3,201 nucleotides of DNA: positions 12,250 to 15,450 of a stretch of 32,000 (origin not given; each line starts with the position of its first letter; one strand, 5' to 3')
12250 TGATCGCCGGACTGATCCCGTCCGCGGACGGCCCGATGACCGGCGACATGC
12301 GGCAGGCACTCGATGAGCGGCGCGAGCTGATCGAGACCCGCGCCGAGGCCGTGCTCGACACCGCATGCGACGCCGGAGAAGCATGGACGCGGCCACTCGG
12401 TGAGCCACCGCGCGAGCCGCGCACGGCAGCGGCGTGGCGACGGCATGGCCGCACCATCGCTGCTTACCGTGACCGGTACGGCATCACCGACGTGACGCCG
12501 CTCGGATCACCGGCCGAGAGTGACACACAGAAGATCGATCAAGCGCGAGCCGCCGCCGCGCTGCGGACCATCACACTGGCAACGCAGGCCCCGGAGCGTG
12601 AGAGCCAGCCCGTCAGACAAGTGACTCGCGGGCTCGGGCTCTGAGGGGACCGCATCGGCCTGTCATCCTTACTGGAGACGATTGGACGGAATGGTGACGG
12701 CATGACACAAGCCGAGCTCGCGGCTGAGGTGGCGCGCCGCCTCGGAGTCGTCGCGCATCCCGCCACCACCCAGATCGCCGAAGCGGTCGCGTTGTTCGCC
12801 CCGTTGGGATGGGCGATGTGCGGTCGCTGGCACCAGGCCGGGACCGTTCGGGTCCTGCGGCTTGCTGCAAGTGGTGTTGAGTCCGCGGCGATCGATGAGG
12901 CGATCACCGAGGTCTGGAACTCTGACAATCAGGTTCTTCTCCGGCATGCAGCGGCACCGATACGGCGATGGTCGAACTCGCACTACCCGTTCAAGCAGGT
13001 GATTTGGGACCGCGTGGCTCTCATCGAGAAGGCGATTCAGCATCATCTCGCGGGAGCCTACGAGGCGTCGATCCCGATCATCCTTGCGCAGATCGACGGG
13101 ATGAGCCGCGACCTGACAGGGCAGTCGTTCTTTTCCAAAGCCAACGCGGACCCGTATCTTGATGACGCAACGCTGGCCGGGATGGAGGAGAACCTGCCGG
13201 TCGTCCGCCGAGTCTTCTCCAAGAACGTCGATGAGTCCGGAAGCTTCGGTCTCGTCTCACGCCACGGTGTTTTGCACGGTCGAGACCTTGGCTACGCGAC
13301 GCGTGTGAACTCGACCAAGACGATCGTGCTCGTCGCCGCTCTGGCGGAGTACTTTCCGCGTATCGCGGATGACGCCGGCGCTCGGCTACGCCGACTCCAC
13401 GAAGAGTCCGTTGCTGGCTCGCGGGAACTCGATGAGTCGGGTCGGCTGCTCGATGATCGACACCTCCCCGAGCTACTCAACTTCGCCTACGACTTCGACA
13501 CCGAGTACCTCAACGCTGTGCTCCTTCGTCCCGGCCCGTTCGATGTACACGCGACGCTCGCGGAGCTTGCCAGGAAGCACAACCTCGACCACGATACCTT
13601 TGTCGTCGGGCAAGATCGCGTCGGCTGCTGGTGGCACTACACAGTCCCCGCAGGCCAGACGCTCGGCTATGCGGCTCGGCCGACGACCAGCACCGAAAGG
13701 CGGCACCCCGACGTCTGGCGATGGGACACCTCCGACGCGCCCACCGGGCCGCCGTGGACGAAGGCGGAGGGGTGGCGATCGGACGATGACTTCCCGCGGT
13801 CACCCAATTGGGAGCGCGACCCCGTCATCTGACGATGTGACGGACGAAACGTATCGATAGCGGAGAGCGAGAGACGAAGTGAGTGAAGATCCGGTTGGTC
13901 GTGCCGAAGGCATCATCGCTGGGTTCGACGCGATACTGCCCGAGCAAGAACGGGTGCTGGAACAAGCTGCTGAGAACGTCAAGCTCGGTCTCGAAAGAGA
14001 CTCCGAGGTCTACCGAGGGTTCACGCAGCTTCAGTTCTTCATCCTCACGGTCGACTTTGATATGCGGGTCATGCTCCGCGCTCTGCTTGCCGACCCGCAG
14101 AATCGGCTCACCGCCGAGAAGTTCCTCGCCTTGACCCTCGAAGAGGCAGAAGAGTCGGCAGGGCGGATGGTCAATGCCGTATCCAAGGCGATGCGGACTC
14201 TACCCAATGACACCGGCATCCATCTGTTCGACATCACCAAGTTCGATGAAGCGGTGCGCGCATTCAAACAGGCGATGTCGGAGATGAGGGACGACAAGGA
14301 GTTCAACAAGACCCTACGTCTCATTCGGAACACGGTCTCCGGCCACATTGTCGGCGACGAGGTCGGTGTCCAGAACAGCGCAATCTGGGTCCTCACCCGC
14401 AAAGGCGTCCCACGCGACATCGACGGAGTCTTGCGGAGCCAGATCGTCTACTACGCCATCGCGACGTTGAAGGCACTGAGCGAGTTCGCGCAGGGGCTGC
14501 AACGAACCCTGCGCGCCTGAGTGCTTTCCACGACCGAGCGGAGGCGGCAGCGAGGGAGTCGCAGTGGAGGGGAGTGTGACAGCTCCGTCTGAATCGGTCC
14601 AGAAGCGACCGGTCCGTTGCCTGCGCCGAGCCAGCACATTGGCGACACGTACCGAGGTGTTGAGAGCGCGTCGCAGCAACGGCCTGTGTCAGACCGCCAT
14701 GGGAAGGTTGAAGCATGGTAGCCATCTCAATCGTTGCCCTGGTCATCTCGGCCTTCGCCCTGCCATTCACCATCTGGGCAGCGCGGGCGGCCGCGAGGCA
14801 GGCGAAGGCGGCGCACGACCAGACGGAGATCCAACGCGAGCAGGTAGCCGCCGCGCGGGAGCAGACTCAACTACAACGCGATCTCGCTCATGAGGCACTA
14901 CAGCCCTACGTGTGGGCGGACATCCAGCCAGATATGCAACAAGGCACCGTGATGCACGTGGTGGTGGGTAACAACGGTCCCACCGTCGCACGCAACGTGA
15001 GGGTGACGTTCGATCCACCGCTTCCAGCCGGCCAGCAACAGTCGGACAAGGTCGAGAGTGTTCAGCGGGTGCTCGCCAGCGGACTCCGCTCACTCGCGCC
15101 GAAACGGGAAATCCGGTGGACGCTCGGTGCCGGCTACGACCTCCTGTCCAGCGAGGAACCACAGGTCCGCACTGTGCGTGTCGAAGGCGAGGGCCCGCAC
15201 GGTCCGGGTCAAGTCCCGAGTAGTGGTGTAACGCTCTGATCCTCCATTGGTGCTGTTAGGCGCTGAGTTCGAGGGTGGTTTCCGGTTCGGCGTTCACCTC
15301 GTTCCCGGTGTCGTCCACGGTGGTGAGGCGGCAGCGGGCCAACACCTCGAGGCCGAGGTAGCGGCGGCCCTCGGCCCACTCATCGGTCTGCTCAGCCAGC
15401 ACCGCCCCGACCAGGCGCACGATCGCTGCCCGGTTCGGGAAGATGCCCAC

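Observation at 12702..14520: Two adjacent orphan genes downstream of the relaxase, each with a HEPN-type R-x4-6-H motif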

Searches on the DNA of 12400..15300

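Call 110: search_rna_families(source=window, start=12400, end=15300, threshold=evalue, max_evalue=1)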
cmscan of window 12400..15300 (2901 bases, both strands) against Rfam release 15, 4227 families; matches with E-value up to 1: 0.
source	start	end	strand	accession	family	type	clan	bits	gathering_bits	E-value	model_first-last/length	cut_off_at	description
